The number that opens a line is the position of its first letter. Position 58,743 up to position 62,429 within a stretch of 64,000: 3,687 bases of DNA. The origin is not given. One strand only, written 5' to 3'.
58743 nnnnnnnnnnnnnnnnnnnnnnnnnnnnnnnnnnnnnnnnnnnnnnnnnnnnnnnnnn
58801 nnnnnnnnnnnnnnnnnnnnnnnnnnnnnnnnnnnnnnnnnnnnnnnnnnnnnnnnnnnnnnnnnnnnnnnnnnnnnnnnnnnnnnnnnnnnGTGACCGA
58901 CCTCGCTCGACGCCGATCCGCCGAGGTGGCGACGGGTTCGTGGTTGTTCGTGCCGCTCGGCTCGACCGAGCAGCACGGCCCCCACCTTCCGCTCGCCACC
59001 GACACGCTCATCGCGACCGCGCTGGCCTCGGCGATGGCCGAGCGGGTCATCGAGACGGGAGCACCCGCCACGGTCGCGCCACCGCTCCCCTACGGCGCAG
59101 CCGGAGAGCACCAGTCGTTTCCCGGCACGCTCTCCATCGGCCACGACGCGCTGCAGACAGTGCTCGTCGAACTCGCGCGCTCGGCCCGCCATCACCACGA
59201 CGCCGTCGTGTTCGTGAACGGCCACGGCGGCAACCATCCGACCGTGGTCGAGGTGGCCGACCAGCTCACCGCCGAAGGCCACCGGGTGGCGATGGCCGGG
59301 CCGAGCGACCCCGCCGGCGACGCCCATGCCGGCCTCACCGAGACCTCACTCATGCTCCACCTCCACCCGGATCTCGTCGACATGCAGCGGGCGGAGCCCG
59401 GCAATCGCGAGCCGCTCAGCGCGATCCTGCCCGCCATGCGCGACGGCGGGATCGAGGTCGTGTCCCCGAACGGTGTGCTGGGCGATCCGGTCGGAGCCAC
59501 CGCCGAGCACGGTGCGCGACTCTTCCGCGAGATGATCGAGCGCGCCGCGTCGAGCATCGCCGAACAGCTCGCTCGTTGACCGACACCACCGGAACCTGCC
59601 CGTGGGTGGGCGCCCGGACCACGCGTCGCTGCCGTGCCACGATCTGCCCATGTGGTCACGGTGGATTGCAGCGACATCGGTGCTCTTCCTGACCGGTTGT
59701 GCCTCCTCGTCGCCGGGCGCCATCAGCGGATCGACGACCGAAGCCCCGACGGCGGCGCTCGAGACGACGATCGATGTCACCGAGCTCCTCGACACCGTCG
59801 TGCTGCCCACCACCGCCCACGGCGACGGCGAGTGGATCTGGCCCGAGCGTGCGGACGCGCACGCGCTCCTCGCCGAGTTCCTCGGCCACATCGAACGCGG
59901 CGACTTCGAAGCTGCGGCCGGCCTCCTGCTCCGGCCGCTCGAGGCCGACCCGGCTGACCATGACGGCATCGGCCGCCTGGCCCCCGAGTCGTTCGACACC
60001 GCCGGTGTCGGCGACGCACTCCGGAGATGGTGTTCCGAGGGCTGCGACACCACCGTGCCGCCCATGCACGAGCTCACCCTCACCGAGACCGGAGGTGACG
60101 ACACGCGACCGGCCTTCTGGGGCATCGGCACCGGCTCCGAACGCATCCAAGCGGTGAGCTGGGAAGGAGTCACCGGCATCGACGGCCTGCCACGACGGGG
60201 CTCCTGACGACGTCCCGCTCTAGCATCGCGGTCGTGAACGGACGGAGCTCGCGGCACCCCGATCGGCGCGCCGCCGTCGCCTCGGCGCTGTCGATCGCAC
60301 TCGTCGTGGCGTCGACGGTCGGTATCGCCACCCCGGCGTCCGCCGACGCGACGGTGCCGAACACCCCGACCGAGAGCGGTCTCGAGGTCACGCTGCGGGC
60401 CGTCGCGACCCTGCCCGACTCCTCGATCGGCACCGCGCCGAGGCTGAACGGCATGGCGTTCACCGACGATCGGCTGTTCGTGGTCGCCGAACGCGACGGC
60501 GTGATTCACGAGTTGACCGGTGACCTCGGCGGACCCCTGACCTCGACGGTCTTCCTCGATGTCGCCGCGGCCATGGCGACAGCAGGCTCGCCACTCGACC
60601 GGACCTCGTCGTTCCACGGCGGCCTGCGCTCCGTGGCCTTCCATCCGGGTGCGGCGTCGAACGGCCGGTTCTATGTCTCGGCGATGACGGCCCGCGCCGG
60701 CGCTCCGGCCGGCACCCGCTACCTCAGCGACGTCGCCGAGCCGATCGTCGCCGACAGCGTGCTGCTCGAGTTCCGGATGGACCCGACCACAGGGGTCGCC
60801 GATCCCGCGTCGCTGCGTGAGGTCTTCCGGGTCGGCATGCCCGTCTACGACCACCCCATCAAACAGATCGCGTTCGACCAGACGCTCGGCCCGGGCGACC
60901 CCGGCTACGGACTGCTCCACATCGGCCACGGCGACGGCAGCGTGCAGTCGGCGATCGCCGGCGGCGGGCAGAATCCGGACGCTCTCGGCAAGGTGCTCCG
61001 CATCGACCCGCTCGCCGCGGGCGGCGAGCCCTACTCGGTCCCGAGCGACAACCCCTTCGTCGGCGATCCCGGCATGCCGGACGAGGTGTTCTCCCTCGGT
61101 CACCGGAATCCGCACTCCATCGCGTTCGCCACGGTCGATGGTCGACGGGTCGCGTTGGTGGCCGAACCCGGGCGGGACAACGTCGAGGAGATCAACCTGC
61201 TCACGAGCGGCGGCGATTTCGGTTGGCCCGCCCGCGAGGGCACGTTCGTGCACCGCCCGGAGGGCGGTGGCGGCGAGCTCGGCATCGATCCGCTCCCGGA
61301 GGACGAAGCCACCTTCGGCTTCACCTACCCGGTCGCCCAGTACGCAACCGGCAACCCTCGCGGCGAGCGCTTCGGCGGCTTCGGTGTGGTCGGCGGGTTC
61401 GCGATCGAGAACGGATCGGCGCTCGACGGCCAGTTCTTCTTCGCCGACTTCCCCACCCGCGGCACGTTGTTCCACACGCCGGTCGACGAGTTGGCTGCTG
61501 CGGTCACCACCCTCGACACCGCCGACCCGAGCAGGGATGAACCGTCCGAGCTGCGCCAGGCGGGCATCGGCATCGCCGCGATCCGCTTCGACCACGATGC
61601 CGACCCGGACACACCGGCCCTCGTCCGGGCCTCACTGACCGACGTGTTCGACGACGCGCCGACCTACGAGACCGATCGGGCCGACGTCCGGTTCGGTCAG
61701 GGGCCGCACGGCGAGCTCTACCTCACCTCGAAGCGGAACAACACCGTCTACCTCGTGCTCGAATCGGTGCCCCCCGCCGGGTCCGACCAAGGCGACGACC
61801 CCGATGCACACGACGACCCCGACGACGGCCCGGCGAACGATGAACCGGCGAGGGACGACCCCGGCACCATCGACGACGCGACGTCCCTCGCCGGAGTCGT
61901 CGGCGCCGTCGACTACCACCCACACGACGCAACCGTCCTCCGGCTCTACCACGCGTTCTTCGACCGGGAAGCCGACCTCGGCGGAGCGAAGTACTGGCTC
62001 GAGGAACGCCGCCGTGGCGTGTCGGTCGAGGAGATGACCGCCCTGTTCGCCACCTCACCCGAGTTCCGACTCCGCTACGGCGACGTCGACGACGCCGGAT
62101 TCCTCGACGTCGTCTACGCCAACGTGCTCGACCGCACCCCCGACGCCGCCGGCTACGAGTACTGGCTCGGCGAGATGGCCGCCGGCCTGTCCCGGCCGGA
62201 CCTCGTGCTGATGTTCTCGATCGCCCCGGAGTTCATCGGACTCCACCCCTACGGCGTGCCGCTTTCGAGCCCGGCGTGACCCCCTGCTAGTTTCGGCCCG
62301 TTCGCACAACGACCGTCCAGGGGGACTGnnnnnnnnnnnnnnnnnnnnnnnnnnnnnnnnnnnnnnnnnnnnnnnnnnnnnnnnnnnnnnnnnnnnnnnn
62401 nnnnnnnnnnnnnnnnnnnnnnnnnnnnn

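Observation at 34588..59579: Mycofactocin pathway fragmented into three separated loci, with no mftF/mftG in 64 kb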

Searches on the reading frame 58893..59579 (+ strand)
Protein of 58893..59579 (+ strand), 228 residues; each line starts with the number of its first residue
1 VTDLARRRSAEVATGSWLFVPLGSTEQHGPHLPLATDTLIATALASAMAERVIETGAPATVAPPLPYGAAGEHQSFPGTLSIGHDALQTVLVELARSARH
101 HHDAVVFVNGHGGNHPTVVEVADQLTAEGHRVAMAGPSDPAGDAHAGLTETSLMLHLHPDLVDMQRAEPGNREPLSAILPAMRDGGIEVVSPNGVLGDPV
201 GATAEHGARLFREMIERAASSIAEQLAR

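Call 6: search_protein_families(library=ncbifam, proteins=[window:58893-59579:+], max_evalue=0.001)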
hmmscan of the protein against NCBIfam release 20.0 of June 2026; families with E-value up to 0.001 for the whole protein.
window:58893-59579:+ (228 aa): 4 families
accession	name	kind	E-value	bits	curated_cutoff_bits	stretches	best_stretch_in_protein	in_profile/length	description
TIGR03964.1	mycofact_creat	equivalog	2e-82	276.2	172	1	9-224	6-219/228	mycofactocin biosynthesis peptidyl-dipeptidase MftE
TIGR04448.1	creatininase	equivalog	3.1e-36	125.3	235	2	10-128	9-128/246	creatininase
NF041098.2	diketo_inos_hlase_IolN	equivalog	1.4e-13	50.6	245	1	18-115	27-121/307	3-dehydro-scyllo-inosose hydrolase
NF033501.0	ArfB_arch_rifla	equivalog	2.5e-06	27.5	180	1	22-153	22-144/219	2-amino-5-formylamino-6-ribosylaminopyrimidin-4(3H)-one 5'-monophosphate deformylase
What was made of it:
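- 58893..59579 (+): mftE, the creatininase-family peptidase that releases the modified C-terminal dipeptide (228 aa, GTG start). Call 6: TIGR03964 276.2 bits vs cutoff 172; the creatininase model fails (125.3 vs 235).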

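Call 41: find_homologous_proteins(query=window:58893-59579:+, max_evalue=1e-30)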
Query window:58893-59579:+ (228 aa): 5749 proteins with E <= 1e-30 among 8000 candidates; the best 120 are listed.
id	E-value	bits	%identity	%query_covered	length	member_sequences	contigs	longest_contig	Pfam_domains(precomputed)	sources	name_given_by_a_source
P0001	1.6e-141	487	100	100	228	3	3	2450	PF02633.20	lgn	-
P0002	4.3e-86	306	66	100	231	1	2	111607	PF02633.20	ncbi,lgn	-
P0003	3.9e-68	248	56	96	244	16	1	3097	PF02633.20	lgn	-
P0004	2.2e-67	245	57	92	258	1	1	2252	PF02633.20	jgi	jgi:mycofactocin system creatininase family protein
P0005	2.5e-66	242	58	94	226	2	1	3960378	PF02633.20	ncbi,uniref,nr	ncbi:mycofactocin biosynthesis peptidyl-dipeptidase MftE [Nocardioides sp. AX2bis]|uniref:mycofactoc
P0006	3.3e-66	241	55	96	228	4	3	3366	PF02633.20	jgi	jgi:creatinine amidohydrolase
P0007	7.3e-66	240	58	92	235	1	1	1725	PF02633.20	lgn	-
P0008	2.2e-65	239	58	91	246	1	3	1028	PF02633.20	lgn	-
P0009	2.3e-65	238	57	97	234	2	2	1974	PF02633.20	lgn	-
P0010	3.5e-65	238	57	97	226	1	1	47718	PF02633.20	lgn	-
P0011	4.0e-65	238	58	89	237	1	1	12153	PF02633.20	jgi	jgi:mycofactocin system creatininase family protein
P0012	4.2e-65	238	58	93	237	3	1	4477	PF02633.20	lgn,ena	-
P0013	6.4e-65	237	54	95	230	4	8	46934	PF02633.20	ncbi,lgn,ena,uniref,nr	ncbi:mycofactocin biosynthesis peptidyl-dipeptidase MftE [uncultured Aurantimicrobium sp.]|uniref:my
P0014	1.1e-64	236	58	96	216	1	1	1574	PF02633.20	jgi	jgi:mycofactocin precursor peptide peptidase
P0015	1.5e-64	236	56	97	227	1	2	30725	PF02633.20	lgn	-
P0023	1.5e-63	233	59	88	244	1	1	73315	PF02633.20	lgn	-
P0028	2.7e-63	232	58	97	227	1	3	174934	PF02633.20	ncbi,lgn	-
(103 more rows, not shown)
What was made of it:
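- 58893..59579 (+): Call 41: nearest named homologues are annotated MftE.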

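Call 42: find_encoding_contigs(protein=P0002, flank=10000, max_places=2)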
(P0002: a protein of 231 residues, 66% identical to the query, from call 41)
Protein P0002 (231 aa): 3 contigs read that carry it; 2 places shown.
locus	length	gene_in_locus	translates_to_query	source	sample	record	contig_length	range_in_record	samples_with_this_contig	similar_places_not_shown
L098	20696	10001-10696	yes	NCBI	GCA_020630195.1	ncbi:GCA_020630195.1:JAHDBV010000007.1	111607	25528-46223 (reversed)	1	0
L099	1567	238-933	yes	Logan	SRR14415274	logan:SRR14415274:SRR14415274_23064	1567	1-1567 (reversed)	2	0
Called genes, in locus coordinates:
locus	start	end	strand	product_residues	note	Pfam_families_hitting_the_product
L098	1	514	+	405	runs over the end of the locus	PF01070:FMN_dh, PF00478:IMPDH (weak), PF03060:NMO (weak), PF01645:Glu_synthase (weak)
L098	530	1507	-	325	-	PF10017:Methyltransf_33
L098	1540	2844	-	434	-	PF12867:DinB_2, PF03781:FGE-sulfatase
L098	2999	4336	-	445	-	PF01145:Band_7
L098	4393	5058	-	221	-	-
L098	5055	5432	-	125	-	PF03551:PadR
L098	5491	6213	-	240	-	PF11716:MDMPI_N, PF07398:MDMPI_C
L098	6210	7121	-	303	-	PF00296:Bac_luciferase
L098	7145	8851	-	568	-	PF13946:DUF4214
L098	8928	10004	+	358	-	PF00296:Bac_luciferase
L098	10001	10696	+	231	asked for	PF02633:Creatininase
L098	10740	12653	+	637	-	PF07995:GSDH, PF13946:DUF4214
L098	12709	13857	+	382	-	PF08240:ADH_N, PF00107:ADH_zinc_N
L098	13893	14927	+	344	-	PF20030:bpMoxR, PF01078:Mg_chelatase (faint), PF13191:AAA_16 (weak), PF05496:RuvB_N (faint), PF00004:AAA (weak), PF07726:AAA_3, PF07728:AAA_5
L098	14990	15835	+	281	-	PF05762:VWA_CoxE, PF00092:VWA (faint), PF13519:VWA_2 (weak)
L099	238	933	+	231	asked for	PF02633:Creatininase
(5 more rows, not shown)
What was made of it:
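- The sister species has the mftD-to-mftF layout on a 111-kb contig (call 42).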

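Call 44: find_encoding_contigs(protein=P0023, flank=8000, max_places=1)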
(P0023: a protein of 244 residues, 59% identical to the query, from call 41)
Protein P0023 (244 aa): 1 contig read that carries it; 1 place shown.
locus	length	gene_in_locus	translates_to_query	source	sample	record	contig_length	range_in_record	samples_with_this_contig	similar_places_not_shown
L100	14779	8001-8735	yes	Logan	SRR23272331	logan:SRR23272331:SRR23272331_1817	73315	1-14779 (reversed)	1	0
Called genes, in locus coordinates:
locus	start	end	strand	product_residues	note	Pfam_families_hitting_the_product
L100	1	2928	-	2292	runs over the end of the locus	PF00668:Condensation, PF00501:AMP-binding, PF00550:PP-binding, PF00668:Condensation, PF00501:AMP-binding, PF13193:AMP-binding_C (weak), PF00550:PP-binding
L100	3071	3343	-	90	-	PF00550:PP-binding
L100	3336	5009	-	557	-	PF00501:AMP-binding, PF13193:AMP-binding_C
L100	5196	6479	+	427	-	PF02771:Acyl-CoA_dh_N, PF02770:Acyl-CoA_dh_M, PF00441:Acyl-CoA_dh_1, PF08028:Acyl-CoA_dh_2 (faint)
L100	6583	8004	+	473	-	PF13795:HupE_UreJ_2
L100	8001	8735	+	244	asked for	PF02633:Creatininase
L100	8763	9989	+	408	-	PF08240:ADH_N, PF00107:ADH_zinc_N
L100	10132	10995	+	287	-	PF00004:AAA (faint), PF01078:Mg_chelatase (faint), PF07726:AAA_3, PF07728:AAA_5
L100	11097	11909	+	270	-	PF05762:VWA_CoxE, PF00092:VWA, PF13519:VWA_2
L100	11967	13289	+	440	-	PF00535:Glycos_transf_2 (weak), PF13632:Glyco_trans_2_3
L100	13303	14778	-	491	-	?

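Call 45: find_encoding_contigs(protein=P0028, flank=8000, max_places=1)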
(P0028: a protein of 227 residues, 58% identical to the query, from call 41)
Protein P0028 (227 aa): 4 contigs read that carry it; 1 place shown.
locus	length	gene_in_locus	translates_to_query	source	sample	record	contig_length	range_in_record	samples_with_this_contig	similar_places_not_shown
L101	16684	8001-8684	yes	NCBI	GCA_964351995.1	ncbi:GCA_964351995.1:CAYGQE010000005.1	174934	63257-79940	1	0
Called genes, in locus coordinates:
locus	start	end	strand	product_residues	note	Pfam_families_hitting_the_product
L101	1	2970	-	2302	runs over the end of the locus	PF00668:Condensation, PF00501:AMP-binding, PF13193:AMP-binding_C (faint), PF00550:PP-binding, PF00668:Condensation, PF00501:AMP-binding, PF00550:PP-binding, PF00975:Thioesterase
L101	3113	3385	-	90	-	PF00550:PP-binding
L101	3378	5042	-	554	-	PF00501:AMP-binding, PF13193:AMP-binding_C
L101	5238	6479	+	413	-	PF02771:Acyl-CoA_dh_N, PF02770:Acyl-CoA_dh_M, PF00441:Acyl-CoA_dh_1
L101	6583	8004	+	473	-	PF13795:HupE_UreJ_2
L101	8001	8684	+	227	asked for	PF02633:Creatininase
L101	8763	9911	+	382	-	PF08240:ADH_N, PF00107:ADH_zinc_N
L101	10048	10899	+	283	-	PF00004:AAA (faint), PF07726:AAA_3, PF07728:AAA_5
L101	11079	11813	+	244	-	PF05762:VWA_CoxE, PF00092:VWA (weak), PF13519:VWA_2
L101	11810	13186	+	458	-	PF00535:Glycos_transf_2, PF13632:Glyco_trans_2_3 (weak)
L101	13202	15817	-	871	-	PF08614:ATG16 (faint), PF26095:CC_Bre1 (faint), PF07888:CALCOCO1 (faint), PF10473:CENP-F_leu_zip (faint), PF17675:APG6_N (faint), PF24161:CCDC39 (faint), PF06810:Phage_scaffold (faint)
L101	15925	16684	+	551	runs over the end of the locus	PF00929:RNase_T, PF16473:Rv2179c-like (weak), PF01541:GIY-YIG, PF27096:UvrC_M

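Call 46: find_encoding_contigs(protein=P0010, flank=8000, max_places=1)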
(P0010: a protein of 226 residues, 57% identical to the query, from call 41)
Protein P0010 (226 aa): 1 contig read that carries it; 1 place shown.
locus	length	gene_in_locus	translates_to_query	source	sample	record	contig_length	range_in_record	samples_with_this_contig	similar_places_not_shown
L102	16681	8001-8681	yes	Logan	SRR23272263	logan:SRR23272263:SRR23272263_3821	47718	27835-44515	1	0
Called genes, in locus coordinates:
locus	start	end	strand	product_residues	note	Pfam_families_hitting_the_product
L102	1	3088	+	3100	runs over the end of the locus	PF00668:Condensation, PF00501:AMP-binding, PF00550:PP-binding, PF00668:Condensation, PF00501:AMP-binding, PF00550:PP-binding, PF00975:Thioesterase, PF13649:Methyltransf_25, +3 more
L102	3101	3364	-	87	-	PF00550:PP-binding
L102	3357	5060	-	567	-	PF00501:AMP-binding, PF13193:AMP-binding_C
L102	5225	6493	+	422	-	PF02771:Acyl-CoA_dh_N, PF02770:Acyl-CoA_dh_M, PF00441:Acyl-CoA_dh_1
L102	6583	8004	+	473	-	PF13795:HupE_UreJ_2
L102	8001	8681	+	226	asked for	PF02633:Creatininase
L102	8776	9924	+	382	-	PF08240:ADH_N, PF00107:ADH_zinc_N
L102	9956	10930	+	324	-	PF20030:bpMoxR, PF01078:Mg_chelatase (faint), PF13191:AAA_16 (faint), PF00004:AAA (faint), PF07726:AAA_3, PF07728:AAA_5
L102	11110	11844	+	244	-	PF05762:VWA_CoxE, PF00092:VWA (weak), PF13519:VWA_2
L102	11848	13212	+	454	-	-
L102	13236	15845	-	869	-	-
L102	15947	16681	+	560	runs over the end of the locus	PF00929:RNase_T, PF16473:Rv2179c-like (faint), PF01541:GIY-YIG, PF27096:UvrC_M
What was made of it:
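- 57820..58896 (+): LLM-class oxidoreductase of the TIGR03617 subfamily (annotated F420-dependent). Its stop overlaps the mftE start (GTGA). A genus-level neighbour whose role in the pathway is unproven. Calls 44-46: replaced by a HupE/UreJ-type membrane protein in three more distant relatives.
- The LLM is replaced by an unrelated membrane protein in L100-L102, while mftE-ADH-MoxR-VWA-mftF stays constant (calls 44-46).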

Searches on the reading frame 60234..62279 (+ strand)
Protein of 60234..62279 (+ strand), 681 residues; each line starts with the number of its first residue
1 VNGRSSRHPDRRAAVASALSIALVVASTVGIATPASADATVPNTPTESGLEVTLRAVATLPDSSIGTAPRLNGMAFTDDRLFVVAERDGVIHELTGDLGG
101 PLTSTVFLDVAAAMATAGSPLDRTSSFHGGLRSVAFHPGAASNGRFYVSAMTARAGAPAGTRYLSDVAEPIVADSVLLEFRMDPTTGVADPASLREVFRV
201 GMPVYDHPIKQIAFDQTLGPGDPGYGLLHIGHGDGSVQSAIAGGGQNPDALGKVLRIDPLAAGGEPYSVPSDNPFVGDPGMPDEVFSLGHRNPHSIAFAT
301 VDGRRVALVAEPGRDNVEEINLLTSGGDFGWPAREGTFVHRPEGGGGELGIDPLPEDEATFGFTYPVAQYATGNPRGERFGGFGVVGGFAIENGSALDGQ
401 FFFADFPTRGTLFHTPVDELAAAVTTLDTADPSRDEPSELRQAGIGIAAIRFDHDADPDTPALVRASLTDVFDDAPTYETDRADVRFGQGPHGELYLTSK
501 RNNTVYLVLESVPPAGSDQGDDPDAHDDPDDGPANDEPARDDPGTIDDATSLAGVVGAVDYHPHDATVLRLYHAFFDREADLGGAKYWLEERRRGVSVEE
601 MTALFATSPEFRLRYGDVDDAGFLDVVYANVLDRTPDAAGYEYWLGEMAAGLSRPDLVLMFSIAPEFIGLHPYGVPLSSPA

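Call 6: search_protein_families(library=ncbifam, proteins=[window:60234-62279:+], max_evalue=0.001)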
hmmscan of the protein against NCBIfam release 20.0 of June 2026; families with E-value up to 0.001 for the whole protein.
window:60234-62279:+ (681 aa): 1 family
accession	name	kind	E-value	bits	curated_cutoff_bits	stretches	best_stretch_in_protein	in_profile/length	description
TIGR03606.1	non_repeat_PQQ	subfamily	8.4e-11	41.3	434.55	1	252-334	199-270/454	glucose/sorbosone family PQQ-dependent dehydrogenase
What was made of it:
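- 60234..62279 (+): GSDH (glucose/sorbosone dehydrogenase-like) plus DUF4214 protein, lying between mftE and the client ADH. Probably a passenger. Call 6: TIGR03606 41 bits (below cutoff).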
